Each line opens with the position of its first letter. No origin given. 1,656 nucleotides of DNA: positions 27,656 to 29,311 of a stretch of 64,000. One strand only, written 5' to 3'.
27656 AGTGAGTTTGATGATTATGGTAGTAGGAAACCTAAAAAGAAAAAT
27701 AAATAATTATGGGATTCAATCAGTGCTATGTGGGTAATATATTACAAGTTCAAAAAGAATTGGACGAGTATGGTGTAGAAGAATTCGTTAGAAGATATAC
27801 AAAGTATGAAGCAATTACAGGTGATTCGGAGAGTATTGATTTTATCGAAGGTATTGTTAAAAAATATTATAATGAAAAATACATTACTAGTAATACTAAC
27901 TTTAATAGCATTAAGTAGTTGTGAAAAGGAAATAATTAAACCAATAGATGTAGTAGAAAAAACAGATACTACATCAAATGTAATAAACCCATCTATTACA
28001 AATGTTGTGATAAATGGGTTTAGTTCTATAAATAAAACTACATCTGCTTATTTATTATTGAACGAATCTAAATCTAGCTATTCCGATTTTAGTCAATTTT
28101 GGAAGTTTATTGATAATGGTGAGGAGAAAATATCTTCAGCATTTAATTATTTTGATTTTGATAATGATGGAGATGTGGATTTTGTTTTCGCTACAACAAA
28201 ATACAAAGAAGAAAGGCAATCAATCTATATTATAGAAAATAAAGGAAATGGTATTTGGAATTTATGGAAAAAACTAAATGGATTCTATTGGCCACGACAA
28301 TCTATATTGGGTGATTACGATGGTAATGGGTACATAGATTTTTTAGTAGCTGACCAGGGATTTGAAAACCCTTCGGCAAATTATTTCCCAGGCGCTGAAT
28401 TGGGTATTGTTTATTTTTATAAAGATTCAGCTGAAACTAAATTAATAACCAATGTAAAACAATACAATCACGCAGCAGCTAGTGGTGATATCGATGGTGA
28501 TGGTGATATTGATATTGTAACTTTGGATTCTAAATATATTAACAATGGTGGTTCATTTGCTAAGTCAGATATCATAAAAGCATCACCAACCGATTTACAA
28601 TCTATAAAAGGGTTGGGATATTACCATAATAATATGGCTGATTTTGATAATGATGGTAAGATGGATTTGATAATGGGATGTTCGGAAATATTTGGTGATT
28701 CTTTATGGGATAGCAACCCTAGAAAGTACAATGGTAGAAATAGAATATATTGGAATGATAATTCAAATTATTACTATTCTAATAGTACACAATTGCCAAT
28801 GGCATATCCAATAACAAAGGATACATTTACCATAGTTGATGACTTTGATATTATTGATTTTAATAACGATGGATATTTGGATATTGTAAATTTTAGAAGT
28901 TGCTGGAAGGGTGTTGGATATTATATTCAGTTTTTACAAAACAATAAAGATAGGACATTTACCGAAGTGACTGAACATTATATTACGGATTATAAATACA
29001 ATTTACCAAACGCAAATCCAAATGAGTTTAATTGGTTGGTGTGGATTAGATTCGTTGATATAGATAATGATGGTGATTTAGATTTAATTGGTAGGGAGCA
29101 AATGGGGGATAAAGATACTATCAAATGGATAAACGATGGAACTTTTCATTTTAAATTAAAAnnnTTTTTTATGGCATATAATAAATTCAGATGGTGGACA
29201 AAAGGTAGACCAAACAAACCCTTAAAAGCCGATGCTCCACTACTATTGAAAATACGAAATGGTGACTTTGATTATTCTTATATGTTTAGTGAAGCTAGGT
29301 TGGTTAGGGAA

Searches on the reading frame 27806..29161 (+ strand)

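Call 10: search_protein_families(library=phrogs, proteins=[window:27806-29161:+], max_evalue=0.00001)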
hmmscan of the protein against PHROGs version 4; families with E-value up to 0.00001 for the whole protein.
window:27806-29161:+ (452 aa): 0 families

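Call 20: search_protein_families(library=pfam, proteins=[window:27806-29161:+], max_evalue=0.001)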
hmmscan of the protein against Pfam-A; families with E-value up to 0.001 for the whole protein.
window:27806-29161:+ (452 aa): 2 families
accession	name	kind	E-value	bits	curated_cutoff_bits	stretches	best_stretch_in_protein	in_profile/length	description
PF13517.12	FG-GAP_3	-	4.3e-27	94.9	26.9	4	117-181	1-61/61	FG-GAP-like repeat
PF01839.29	FG-GAP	-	8.5e-09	35.6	22.1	0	278-291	8-21/37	FG-GAP repeat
